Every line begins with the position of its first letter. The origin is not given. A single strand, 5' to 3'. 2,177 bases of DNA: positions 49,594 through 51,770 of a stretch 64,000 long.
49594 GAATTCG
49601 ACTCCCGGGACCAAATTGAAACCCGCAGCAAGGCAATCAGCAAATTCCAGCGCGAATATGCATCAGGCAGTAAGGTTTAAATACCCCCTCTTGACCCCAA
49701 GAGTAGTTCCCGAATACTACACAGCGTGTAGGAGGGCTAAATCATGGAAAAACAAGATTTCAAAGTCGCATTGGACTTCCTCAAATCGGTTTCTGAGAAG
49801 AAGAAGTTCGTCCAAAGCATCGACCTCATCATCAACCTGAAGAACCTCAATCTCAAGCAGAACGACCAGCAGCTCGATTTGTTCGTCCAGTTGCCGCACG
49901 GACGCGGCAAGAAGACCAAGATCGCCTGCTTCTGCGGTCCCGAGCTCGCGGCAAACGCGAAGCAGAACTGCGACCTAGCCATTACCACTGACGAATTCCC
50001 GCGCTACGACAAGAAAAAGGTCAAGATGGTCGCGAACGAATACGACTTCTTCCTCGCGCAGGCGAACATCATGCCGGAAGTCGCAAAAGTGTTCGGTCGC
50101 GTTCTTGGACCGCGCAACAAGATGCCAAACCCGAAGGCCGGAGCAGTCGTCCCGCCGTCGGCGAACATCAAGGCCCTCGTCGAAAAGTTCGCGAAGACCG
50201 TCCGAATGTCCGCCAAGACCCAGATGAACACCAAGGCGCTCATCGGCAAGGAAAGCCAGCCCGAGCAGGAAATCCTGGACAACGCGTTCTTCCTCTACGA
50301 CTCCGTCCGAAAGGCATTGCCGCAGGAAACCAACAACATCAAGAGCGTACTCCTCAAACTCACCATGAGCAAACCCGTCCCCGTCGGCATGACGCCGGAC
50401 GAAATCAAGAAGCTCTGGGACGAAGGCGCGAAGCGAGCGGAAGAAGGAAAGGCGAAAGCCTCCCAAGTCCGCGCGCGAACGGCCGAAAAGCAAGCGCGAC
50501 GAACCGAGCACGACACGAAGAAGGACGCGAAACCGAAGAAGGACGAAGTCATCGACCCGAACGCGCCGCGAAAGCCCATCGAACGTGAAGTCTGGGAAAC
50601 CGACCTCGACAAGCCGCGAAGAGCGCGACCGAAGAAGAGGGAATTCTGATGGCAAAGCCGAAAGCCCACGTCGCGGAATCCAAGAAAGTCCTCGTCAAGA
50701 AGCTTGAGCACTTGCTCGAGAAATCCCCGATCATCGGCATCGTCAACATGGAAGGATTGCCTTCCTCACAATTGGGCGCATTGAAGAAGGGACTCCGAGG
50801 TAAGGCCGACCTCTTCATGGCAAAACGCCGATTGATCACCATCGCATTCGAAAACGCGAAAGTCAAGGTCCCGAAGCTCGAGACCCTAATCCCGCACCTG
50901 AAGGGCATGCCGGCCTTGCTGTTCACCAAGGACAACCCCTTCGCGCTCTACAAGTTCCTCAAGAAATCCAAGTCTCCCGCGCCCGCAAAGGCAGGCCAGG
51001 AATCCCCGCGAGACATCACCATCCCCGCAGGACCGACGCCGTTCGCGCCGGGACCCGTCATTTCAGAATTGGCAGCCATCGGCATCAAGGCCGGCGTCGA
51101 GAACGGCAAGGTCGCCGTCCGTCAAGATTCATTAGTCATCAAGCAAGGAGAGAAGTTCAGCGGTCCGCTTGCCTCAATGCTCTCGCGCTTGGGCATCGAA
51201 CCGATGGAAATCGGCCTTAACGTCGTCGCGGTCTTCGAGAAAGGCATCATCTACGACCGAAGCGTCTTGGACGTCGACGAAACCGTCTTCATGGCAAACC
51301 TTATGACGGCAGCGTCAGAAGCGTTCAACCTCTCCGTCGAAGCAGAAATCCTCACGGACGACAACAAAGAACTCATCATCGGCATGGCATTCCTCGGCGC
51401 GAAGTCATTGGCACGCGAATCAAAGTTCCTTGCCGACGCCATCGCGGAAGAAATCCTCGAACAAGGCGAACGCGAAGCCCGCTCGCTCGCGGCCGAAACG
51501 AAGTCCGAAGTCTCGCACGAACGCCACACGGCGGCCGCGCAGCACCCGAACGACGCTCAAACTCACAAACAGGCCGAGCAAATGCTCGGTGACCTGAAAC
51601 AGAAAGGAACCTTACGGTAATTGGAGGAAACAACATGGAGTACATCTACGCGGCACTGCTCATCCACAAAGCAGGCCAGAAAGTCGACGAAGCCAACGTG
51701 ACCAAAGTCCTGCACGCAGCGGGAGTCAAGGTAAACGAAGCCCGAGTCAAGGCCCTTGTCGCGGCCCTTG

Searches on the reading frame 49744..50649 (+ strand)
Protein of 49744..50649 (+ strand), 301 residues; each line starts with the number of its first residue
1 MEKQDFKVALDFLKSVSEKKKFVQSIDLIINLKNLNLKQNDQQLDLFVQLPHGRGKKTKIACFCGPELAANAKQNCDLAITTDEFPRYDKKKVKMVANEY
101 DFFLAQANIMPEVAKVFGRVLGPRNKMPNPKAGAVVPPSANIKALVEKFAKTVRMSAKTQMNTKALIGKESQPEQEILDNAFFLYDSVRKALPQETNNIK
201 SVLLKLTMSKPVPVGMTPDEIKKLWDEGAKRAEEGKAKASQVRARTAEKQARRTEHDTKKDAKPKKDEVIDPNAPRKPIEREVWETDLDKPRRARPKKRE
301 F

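Call 34: search_protein_families(library=pfam, proteins=[window:49744-50649:+], max_evalue=0.001)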
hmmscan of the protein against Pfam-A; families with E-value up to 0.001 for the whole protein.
window:49744-50649:+ (301 aa): 1 family
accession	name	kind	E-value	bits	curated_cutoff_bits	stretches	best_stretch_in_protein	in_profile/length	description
PF00687.26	Ribosomal_L1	-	2.4e-42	145.2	32.2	1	17-209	5-197/198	Ribosomal protein L1p/L10e family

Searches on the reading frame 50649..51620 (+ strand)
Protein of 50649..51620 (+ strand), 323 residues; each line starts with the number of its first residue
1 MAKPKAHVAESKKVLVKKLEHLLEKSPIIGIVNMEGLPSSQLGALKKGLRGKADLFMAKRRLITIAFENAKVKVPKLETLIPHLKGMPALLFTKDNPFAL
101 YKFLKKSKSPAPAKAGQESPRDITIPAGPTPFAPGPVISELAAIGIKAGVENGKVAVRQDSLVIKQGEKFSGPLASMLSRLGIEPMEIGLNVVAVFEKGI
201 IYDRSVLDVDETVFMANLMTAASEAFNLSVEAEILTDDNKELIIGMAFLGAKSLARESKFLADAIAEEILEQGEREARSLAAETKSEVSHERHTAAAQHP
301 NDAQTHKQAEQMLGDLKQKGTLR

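Call 34: search_protein_families(library=pfam, proteins=[window:50649-51620:+], max_evalue=0.001)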
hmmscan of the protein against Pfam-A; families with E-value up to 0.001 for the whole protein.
window:50649-51620:+ (323 aa): 2 families
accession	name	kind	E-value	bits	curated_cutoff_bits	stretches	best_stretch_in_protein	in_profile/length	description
PF00466.25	Ribosomal_L10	-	1.5e-20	73.5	22.8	1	9-107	3-98/100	Ribosomal protein L10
PF17777.6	RL10P_insert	-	1e-14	54.6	29.1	1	113-183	1-71/71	Insertion domain in 60S ribosomal protein L10P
